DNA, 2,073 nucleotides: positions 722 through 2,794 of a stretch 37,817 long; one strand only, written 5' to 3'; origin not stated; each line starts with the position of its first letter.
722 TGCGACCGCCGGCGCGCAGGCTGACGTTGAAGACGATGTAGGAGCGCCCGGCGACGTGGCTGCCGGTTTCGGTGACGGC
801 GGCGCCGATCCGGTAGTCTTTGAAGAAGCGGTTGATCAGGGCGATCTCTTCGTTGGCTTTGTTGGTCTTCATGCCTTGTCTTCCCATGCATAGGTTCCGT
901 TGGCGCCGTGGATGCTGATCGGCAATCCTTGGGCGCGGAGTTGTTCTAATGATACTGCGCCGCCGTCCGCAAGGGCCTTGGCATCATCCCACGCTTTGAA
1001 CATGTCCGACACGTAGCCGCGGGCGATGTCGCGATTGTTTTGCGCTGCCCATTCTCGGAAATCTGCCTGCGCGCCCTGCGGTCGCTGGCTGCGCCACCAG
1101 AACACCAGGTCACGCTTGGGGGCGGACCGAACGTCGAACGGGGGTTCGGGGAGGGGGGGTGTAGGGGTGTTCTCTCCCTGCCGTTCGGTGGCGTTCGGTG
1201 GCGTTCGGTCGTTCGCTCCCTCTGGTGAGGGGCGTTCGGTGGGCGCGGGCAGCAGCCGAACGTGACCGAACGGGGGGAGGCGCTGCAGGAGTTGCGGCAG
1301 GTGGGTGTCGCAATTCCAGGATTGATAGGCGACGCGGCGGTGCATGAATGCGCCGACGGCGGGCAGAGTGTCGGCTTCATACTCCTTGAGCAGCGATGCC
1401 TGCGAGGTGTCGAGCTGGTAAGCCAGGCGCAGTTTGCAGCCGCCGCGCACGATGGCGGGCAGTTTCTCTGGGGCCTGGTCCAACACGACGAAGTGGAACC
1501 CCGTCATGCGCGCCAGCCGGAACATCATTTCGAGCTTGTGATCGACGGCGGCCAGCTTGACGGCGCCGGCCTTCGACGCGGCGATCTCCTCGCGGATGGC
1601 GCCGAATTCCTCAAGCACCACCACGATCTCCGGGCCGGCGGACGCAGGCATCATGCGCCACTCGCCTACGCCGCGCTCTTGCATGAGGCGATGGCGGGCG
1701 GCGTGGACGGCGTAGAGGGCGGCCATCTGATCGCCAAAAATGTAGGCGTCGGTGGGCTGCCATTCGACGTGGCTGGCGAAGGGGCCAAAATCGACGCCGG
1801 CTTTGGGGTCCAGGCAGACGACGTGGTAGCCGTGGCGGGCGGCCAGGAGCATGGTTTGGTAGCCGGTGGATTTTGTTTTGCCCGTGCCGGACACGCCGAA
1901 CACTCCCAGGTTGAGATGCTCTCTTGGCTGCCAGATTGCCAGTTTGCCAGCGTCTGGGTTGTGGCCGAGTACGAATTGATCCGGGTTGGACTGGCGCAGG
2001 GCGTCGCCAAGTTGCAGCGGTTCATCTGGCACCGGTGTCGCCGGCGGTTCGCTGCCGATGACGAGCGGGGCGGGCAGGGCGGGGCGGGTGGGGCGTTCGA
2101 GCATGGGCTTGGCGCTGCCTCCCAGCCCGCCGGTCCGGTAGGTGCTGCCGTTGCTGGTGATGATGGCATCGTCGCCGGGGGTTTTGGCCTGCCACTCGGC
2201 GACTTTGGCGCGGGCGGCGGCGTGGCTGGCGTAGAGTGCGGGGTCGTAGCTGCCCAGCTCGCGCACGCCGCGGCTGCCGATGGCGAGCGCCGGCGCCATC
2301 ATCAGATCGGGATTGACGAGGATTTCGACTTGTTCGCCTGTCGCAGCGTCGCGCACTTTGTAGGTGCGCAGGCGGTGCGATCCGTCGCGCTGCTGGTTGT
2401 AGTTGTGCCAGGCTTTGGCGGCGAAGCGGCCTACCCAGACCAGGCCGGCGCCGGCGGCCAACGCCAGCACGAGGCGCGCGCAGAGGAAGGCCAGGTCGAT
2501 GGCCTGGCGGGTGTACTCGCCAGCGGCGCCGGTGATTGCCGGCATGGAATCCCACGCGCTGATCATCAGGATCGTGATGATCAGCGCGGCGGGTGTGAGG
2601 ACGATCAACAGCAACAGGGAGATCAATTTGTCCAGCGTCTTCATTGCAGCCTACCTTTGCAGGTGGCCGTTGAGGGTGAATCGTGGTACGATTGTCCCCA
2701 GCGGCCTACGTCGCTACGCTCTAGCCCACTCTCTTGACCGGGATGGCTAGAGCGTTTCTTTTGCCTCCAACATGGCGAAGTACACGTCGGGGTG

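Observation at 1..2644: Tandem FtsK-family ATPases, one with TraB-like membrane-anchored architecture, in the early operon of a terminase-packaging phage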

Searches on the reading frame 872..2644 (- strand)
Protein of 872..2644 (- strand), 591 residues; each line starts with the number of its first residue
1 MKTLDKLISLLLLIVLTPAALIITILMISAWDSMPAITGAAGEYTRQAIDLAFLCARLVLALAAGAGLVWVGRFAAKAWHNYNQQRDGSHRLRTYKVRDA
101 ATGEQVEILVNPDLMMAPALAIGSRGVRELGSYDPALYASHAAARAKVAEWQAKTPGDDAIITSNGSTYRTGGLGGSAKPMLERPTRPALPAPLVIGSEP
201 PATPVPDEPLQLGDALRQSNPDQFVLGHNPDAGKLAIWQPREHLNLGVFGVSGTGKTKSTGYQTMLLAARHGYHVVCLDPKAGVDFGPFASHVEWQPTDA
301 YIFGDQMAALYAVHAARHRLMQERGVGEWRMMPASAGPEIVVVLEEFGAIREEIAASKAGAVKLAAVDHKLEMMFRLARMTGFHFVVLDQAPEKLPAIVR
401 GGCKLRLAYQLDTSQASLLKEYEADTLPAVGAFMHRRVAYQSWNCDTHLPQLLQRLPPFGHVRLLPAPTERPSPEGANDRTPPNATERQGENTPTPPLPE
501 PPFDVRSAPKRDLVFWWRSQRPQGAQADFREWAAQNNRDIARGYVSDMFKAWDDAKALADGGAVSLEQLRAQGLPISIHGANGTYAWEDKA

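Call 8: search_protein_families(library=pfam, max_evalue=0.1, proteins=[window:872-2644:-])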
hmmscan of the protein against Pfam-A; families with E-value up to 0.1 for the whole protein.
window:872-2644:- (591 aa): 0 families

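Call 9: search_protein_families(library=phrogs, max_evalue=0.01, proteins=[window:872-2644:-])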
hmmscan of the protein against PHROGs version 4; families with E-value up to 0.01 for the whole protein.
window:872-2644:- (591 aa): 1 family
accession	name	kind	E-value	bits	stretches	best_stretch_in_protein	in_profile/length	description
phrog_2666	-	head and packaging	0.00089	19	1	245-422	323-496/555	terminase large subunit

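Call 11: search_dna_similar(query=window:872-2644:-, collection=phages, mode=protein, max_rows=25)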
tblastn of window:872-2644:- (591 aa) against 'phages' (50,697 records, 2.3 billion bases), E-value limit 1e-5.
No match.

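Call 14: find_homologous_proteins(query=window:872-2644:-)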
Query window:872-2644:- (591 aa): 24 proteins with E <= 0.001 among 8000 candidates.
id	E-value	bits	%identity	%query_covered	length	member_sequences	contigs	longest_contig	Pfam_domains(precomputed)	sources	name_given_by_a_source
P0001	0.0e+0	1355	100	100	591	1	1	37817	-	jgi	jgi:hypothetical protein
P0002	0.0e+0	1046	76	100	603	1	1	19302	-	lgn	-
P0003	5.8e-266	902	66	100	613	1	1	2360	-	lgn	-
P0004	1.7e-258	878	66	100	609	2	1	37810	-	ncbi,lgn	-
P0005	2.9e-256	870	65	100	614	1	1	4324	-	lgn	-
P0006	2.8e-255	867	64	100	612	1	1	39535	-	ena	-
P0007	3.3e-254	863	64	97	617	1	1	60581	-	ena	-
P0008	9.5e-251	852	63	100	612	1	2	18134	-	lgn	-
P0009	3.2e-249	847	63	100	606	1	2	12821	-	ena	-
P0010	6.9e-249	846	64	100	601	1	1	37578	-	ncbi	-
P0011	7.5e-248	842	63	100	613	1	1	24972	-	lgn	-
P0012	1.9e-221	755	58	100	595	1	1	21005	-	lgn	-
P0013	1.9e-219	749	69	80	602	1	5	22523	-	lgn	-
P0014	1.9e-216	739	60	93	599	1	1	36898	-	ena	-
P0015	1.3e-214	733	58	99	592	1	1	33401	-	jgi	-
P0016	3.0e-213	728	68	80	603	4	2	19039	-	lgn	-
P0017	3.7e-213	728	57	100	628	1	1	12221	-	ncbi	-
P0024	2.0e-131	458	47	77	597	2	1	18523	-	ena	-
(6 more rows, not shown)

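Call 18: search_solved_structures(query=A1, max_evalue=1, show_alignments=2)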
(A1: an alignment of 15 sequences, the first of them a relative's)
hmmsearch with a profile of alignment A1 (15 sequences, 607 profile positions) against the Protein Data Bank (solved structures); distinct sequences matched with E-value up to 1: 9.
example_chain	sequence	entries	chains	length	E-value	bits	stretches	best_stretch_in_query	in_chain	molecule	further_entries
6o1x_A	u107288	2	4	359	4.8e-11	45.4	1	256-440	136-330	DNA translocase coupling protein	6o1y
6o1w_A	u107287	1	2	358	4.8e-11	45.4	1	256-440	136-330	DNA translocase coupling protein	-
6o1z_A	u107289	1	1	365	4.8e-11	45.4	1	256-440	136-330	DNA translocase coupling protein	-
3jbh_E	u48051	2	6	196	0.0041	19.2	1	491-567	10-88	MYOSIN 2 REGULATORY LIGHT CHAIN STRIATED MUSCLE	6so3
3dtp_E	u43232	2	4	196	0.018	17.1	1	491-567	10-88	Myosin II regulatory light chain | myosin regulatory light chain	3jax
2iuu_A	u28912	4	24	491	0.059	15.4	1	339-420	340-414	DNA TRANSLOCASE FTSK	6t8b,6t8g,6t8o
2iut_A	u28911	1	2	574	0.084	14.9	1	339-420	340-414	DNA TRANSLOCASE FTSK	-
7np7_C1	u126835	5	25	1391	0.17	13.8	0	249-432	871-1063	ESX-5 secretion system protein EccC5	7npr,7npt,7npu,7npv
2ius_A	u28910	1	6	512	0.85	11.5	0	340-433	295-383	DNA TRANSLOCASE FTSK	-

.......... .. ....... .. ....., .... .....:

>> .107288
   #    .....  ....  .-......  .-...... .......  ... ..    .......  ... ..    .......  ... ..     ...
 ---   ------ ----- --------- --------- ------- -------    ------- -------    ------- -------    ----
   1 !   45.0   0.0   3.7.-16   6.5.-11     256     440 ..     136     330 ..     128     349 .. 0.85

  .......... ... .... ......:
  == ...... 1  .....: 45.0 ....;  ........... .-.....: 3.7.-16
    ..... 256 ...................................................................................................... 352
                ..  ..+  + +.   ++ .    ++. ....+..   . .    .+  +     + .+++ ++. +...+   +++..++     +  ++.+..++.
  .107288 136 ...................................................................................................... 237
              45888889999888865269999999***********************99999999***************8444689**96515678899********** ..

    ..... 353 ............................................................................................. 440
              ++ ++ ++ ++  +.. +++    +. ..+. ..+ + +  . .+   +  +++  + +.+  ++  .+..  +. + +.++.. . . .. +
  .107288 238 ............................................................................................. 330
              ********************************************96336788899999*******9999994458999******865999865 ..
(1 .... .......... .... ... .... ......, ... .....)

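Call 21: find_related_loci(query=A1, collection=genome_contigs, flank=10000)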
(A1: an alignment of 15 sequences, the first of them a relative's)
Query A1 (591 aa) in genome_contigs; peptide patterns used: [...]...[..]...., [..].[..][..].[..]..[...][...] (x = any residue, [..] = any of these).
35 stretches matched a pattern, but none encodes a relative of the query by tblastn (E <= 1e-3).

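Call 22: find_encoding_contigs(protein=P0004, flank=10000, max_places=3)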
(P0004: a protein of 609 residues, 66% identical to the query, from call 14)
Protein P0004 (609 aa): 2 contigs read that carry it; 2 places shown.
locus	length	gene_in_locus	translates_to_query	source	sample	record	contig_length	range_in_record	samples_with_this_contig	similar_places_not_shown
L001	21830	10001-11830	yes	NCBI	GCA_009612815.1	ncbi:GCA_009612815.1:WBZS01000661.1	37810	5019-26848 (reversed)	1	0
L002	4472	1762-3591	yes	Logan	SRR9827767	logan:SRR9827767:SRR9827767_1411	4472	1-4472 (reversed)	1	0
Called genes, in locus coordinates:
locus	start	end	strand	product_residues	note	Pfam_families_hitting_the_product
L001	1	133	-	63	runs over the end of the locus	-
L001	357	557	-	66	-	-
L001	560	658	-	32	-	-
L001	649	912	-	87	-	-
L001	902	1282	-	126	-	-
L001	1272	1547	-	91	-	-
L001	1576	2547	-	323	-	-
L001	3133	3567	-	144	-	-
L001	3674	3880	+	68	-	PF12728:HTH_17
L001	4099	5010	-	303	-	PF02899:Phage_int_SAM_1, PF00589:Phage_integrase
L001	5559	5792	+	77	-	-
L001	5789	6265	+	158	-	-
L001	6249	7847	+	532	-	PF11300:DUF3102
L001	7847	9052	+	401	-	-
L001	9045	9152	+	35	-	-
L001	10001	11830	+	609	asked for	-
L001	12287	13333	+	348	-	PF01580:FtsK_SpoIIIE, PF20703:nSTAND1 (weak)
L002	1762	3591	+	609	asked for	-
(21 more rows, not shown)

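Call 23: find_encoding_contigs(protein=P0010, flank=10000, max_places=3)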
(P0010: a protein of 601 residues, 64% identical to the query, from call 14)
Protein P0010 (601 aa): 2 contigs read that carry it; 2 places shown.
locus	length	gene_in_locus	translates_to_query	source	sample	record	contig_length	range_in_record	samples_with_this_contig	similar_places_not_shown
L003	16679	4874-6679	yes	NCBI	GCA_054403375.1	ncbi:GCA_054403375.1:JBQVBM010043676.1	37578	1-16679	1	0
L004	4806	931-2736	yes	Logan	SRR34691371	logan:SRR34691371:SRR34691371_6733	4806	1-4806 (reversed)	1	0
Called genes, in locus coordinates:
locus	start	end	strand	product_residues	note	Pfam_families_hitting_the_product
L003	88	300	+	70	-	-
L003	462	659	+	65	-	-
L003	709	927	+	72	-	-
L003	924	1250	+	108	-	-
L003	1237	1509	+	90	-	-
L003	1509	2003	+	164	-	-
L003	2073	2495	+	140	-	-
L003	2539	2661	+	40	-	-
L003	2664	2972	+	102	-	PF03819:MazG (weak)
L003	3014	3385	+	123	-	-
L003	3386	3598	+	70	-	-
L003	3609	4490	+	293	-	PF13730:HTH_36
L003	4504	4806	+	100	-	-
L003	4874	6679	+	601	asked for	-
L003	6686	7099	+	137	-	-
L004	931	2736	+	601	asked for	-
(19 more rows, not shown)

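Call 29: search_protein_representatives(alignment_id=A1)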
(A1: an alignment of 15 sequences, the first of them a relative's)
Query: 15 sequences, 607 profile positions. Proteins with E-value up to 0.001 (for the whole library): 1342; up to 1e-10: 316; up to 1e-30: 175. The best 150 are listed.
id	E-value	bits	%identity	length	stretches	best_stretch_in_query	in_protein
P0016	0.0e+00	1028.4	-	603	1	1-606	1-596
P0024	1.6e-235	800.0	-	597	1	1-606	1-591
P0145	8.6e-113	394.7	-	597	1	11-606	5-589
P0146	9.2e-111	388.0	-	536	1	9-514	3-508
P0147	1.0e-105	371.3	-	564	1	4-587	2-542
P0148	7.3e-105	368.5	-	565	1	6-571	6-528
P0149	1.2e-103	364.4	-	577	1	7-598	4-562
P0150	1.1e-95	338.2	-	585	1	58-564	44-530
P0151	9.6e-95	335.1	-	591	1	39-569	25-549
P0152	1.5e-94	334.5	-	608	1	44-594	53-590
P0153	2.8e-93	330.3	-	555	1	28-567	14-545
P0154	2.1e-92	327.4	-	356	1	212-566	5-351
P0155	4.7e-92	326.2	-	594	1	46-587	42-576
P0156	1.4e-89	318.0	-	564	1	67-603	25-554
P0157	3.0e-89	316.9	-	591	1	14-569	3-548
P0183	8.4e-72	259.3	-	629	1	42-589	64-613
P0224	4.7e-54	200.7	-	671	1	59-521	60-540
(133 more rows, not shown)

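Call 31: predict_structure(alignment_id=A1)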
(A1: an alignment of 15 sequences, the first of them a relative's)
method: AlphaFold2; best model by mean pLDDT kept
length: 591 residues; sequences in the alignment: 15
mean_pLDDT: 61.2   pTM: 0.49
mean pLDDT of the five models: 61.2, 60.2, 57.8, 56.6, 55.0
residues with pLDDT >= 90: 25; 70-90: 202; 50-70: 164; < 50: 200
segments of 3 or more residues with pLDDT < 50: 33-39, 83-94, 108-206, 421-436, 469-494, 539-564, 589-591
pLDDT, mean of each block of 10 residues (from residue 1): 63 67 61 48 57 70 71 64 40 50 51 40 42 42 43 33 27 28 32 38 50 81 82 76 74 77 90 90 78 88 89 86 75 82 87 81 81 74 86 63 57 55 36 42 82 84 70 32 31 51 64 72 66 62 44 42 51 60 55 39
secondary structure, 60 per line:
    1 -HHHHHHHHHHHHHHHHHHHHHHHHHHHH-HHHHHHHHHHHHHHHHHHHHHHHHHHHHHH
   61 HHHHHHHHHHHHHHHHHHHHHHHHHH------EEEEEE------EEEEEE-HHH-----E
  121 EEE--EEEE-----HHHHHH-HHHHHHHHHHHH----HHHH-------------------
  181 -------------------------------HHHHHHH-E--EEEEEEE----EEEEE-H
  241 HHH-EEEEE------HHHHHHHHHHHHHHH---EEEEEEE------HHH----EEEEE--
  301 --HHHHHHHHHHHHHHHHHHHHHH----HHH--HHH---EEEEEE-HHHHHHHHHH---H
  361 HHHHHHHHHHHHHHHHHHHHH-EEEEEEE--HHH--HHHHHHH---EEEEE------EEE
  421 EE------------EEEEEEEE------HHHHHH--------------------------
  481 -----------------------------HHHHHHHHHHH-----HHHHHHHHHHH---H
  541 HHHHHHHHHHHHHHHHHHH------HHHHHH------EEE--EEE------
elements in order: H2-29 H31-86 E93-98 E105-110 E120-123 E126-129 H135-140 H142-153 H158-161 H212-218 E223-229 E234-238 H240-243 E245-249 H256-270 E274-280 E294-298 H303-324 E340-345 H347-356 H360-381 E383-389 H397-403 E407-411 E418-422 E435-442 H449-454 H510-520 H526-536 H540-559 H566-571 E578-580 E583-585

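Call 33: search_protein_families(library=pfam, alignment_id=A2, max_evalue=0.01)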
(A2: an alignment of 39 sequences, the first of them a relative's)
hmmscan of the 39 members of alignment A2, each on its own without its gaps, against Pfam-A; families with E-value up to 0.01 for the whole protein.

A. member 1, P0001 (591 aa): 0 families

B. families by the number of members that match (of 39 scanned): 16 families
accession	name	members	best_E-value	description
PF01580.24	FtsK_SpoIIIE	25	9.7e-10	FtsK/SpoIIIE family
PF01935.23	DUF87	16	2.3e-07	Helicase HerA, central domain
PF01656.29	CbiA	4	0.00021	CobQ/CobB/MinD/ParA nucleotide binding domain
PF13604.12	AAA_30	3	0.0033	AAA domain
PF20720.3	nSTAND3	3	0.0058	Novel STAND NTPase 3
PF13191.12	AAA_16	2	6.9e-05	AAA ATPase domain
PF13481.12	AAA_25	2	0.00039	AAA domain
PF10412.15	TrwB_AAD_bind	2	0.006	Type IV secretion-system coupling protein DNA-binding domain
PF05872.18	HerA_C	1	3.6e-05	Helicase HerA-like C-terminal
PF04665.18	Pox_A32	1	0.0009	Poxvirus A32 protein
PF00005.33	ABC_tran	1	0.00094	ABC transporter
PF12846.13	AAA_10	1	0.0039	AAA-like domain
PF13401.12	AAA_22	1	0.0063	AAA domain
PF00270.35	DEAD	1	0.0068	DEAD/DEAH box helicase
PF01292.26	Ni_hydr_CYTB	1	0.0097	Prokaryotic cytochrome b561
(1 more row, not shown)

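Call 35: fold_search(model_id=the predicted structure, library=pdb)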
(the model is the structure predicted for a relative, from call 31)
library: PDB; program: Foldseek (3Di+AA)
matches with E <= 10: 1523; with E <= 0.001: 153
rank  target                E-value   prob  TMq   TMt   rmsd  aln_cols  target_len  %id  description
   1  6o1x_A                2.2e-10  1.00  0.33  0.53   5.1       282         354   15  Structure of pCW3 conjugation coupling protein TcpA monomer form with ATPgS (released 2020-02-26)
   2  4lya                  7.4e-10  1.00  0.31  0.35   8.0       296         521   16  EssC (ATPases 2 and 3) from Geobacillus thermodenitrificans (SeMet) (released 2015-02-04)
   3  6o1w_B                9.9e-10  1.00  0.34  0.55   5.0       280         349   15  Structure of pCW3 conjugation coupling protein TcpA monomer orthorhombic crystal form (released 2020-02-26)
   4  6o1w_A                3.1e-09  1.00  0.33  0.54   4.9       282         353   15  Structure of pCW3 conjugation coupling protein TcpA monomer orthorhombic crystal form (released 2020-02-26)
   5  6t8b_B                8.7e-09  1.00  0.32  0.46   5.9       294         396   15  FtsK motor domain with dsDNA, translocating state (released 2019-11-20)
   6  6t8b_D                9.7e-09  1.00  0.34  0.49   4.9       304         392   15  FtsK motor domain with dsDNA, translocating state (released 2019-11-20)
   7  6t8b_A                1.0e-08  1.00  0.33  0.47   4.9       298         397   14  FtsK motor domain with dsDNA, translocating state (released 2019-11-20)
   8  6o1x_B                1.2e-08  1.00  0.34  0.55   5.1       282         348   16  Structure of pCW3 conjugation coupling protein TcpA monomer form with ATPgS (released 2020-02-26)
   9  6o1y_B                3.4e-08  1.00  0.33  0.52   5.3       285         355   16  Structure of pCW3 conjugation coupling protein TcpA monomeric form with ATP (released 2020-02-26)
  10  6o1z                  3.8e-08  1.00  0.33  0.53   4.9       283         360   17  Structure of pCW3 conjugation coupling protein TcpA hexagonal crystal form (released 2020-03-04)
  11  6t8g_C                4.3e-08  1.00  0.31  0.45   5.2       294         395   16  Stalled FtsK motor domain bound to dsDNA (released 2019-11-20)
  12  6t8o_A                4.3e-08  1.00  0.31  0.45   5.8       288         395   16  Stalled FtsK motor domain bound to dsDNA end (released 2019-11-20)
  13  2ius_F                4.6e-08  1.00  0.29  0.44   7.3       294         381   15  E. coli FtsK motor domain (released 2006-08-29)
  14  4n1a_A                4.8e-08  1.00  0.32  0.34   8.8       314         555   16  Thermomonospora curvata EccC (ATPases 2 and 3) in complex with a signal sequence peptide (released 2015-02-11)
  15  6t8g_A                5.7e-08  1.00  0.32  0.46   6.9       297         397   16  Stalled FtsK motor domain bound to dsDNA (released 2019-11-20)
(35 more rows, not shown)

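Call 45: search_protein_families(library=padloc, max_evalue=0.01, proteins=[window:872-2644:-])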
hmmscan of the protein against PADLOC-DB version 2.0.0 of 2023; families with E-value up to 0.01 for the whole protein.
window:872-2644:- (591 aa): 1 family
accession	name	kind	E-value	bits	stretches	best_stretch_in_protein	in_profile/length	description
PDLC04140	mad8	-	0.00013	19.6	1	245-411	29-253/314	mads_8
